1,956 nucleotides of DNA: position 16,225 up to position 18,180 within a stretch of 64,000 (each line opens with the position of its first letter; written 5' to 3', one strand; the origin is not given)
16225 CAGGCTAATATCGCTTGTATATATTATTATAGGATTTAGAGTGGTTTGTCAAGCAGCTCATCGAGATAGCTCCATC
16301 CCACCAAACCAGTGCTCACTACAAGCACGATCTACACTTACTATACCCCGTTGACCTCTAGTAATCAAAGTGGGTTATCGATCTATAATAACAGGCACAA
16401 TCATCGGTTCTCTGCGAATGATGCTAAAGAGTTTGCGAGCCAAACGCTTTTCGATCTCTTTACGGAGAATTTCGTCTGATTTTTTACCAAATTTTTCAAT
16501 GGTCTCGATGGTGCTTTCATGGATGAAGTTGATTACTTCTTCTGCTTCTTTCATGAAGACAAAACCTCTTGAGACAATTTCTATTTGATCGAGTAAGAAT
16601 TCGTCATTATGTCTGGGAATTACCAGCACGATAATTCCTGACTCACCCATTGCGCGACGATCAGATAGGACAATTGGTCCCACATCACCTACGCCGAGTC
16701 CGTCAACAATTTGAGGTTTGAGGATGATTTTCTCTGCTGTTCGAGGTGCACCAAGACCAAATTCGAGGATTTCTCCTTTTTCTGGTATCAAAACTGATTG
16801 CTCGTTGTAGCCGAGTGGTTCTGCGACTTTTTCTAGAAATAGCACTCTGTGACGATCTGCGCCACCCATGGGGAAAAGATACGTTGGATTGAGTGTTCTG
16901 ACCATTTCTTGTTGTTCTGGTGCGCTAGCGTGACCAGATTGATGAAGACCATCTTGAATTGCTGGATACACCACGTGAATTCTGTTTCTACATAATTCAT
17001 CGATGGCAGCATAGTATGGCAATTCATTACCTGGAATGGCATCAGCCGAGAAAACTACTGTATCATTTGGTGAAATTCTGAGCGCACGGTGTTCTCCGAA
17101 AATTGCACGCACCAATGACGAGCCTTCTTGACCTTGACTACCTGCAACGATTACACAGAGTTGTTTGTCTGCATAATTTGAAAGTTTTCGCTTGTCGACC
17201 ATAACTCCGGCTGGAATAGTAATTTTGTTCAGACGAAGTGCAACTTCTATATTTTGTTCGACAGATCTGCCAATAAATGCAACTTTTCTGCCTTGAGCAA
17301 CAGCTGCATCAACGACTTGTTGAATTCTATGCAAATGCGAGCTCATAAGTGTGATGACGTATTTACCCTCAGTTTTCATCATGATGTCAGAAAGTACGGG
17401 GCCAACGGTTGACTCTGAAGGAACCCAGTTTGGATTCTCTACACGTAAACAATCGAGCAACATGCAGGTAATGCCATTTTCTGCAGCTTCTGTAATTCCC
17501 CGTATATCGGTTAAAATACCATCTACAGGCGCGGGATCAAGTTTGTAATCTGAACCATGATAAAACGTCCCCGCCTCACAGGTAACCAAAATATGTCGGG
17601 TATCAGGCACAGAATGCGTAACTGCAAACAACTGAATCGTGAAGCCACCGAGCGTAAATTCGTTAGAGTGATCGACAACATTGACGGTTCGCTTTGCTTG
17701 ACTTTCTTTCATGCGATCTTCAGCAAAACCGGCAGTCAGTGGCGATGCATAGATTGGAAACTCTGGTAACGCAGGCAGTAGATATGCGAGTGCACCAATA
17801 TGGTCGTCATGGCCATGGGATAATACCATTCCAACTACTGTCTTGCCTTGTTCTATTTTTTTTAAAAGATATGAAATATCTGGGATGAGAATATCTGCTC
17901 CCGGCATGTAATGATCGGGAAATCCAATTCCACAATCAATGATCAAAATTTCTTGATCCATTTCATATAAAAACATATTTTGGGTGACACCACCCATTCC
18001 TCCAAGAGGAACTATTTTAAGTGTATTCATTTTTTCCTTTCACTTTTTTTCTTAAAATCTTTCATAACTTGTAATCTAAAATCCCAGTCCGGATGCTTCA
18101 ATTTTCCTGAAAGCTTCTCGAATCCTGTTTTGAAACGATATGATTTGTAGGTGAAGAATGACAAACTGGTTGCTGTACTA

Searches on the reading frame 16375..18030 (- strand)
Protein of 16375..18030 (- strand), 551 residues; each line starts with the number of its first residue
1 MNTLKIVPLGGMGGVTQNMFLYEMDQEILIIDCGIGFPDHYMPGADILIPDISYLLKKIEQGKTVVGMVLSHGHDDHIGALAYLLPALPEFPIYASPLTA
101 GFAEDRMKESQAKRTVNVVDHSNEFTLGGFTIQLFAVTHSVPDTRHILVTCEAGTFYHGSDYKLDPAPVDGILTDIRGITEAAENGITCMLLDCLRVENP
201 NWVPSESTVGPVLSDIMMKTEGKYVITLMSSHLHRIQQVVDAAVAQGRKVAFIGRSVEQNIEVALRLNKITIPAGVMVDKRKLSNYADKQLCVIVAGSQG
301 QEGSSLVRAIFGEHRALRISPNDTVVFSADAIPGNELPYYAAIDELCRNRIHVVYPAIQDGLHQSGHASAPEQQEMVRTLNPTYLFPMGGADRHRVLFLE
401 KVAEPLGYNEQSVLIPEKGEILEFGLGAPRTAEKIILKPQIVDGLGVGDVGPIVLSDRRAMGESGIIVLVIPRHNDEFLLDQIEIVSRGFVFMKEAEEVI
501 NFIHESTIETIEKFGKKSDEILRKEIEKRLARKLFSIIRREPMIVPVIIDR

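Call 36: search_protein_families(library=pfam, proteins=[window:16375-18030:-], max_evalue=0.001)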
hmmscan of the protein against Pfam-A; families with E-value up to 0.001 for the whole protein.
window:16375-18030:- (551 aa): 5 families
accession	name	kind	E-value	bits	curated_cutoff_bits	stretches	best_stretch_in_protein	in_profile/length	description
PF22505.1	RNase_J_b_CASP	-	1.7e-36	125.3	27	1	222-346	2-126/126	Ribonuclease J, beta-CASP domain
PF17770.6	RNase_J_C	-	1.7e-16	61.5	23.8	1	454-549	1-100/102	Ribonuclease J C-terminal domain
PF00753.33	Lactamase_B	-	1e-10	42.4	22.7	1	13-144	2-132/196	Metallo-beta-lactamase superfamily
PF12706.13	Lactamase_B_2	-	5.9e-08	33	27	1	57-166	23-147/200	Beta-lactamase superfamily domain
PF07521.17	RMMBL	-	4.1e-05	23.9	21.6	1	356-394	6-44/63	Zn-dependent metallo-hydrolase RNA specificity domain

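Call 71: find_homologous_proteins(query=window:16375-18030:-, max_evalue=1e-60)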
Query window:16375-18030:- (551 aa): 7935 proteins with E <= 1e-60 among 8000 candidates; the best 120 are listed.
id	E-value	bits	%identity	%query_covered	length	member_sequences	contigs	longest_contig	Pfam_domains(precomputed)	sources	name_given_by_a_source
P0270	0.0e+0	1237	100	100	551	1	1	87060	PF17770.8,PF12706.14,PF22505.2,PF00753.34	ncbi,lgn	-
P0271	0.0e+0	1125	90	100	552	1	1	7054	PF17770.8,PF12706.14,PF22505.2,PF00753.34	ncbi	ncbi:MAG: ribonuclease J [Microgenomates group bacterium]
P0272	1.0e-264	897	72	100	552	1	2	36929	PF17770.8,PF12706.14,PF22505.2,PF00753.34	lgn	-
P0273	1.8e-239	814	64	100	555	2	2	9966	PF17770.8,PF12706.14,PF22505.2,PF00753.34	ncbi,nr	ncbi:ribonuclease J [Candidatus Woesebacteria bacterium]|nr:ribonuclease J [Candidatus Woesebacteria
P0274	2.1e-236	804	63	100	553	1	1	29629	PF17770.8,PF12706.14,PF22505.2,PF00753.34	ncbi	-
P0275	2.8e-235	800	64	100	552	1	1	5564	PF17770.8,PF12706.14,PF22505.2,PF00753.34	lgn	-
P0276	4.6e-235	799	63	100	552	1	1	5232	PF17770.8,PF12706.14,PF22505.2,PF00753.34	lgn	-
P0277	6.6e-234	796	63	100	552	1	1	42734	PF17770.8,PF12706.14,PF22505.2,PF00753.34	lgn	-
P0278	4.1e-233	793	62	100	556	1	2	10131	PF17770.8,PF12706.14,PF22505.2,PF00753.34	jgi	jgi:ribonuclease J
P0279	6.8e-233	792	63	100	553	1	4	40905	PF17770.8,PF12706.14,PF22505.2,PF07521.18,PF00753.34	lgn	-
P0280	4.2e-231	786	63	99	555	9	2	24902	PF17770.8,PF12706.14,PF22505.2,PF00753.34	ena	-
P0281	5.1e-231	786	63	100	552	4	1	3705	PF17770.8,PF12706.14,PF22505.2,PF00753.34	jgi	-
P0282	1.0e-230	785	61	100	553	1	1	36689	PF17770.8,PF12706.14,PF22505.2,PF00753.34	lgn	-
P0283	2.3e-230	784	62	100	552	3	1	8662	PF17770.8,PF12706.14,PF22505.2,PF00753.34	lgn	-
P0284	8.0e-230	782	62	100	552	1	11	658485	PF17770.8,PF12706.14,PF22505.2,PF00753.34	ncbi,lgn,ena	-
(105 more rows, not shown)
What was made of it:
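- Tried and rejected: Taxonomy was inferred from RNase J neighbours instead (call 71).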
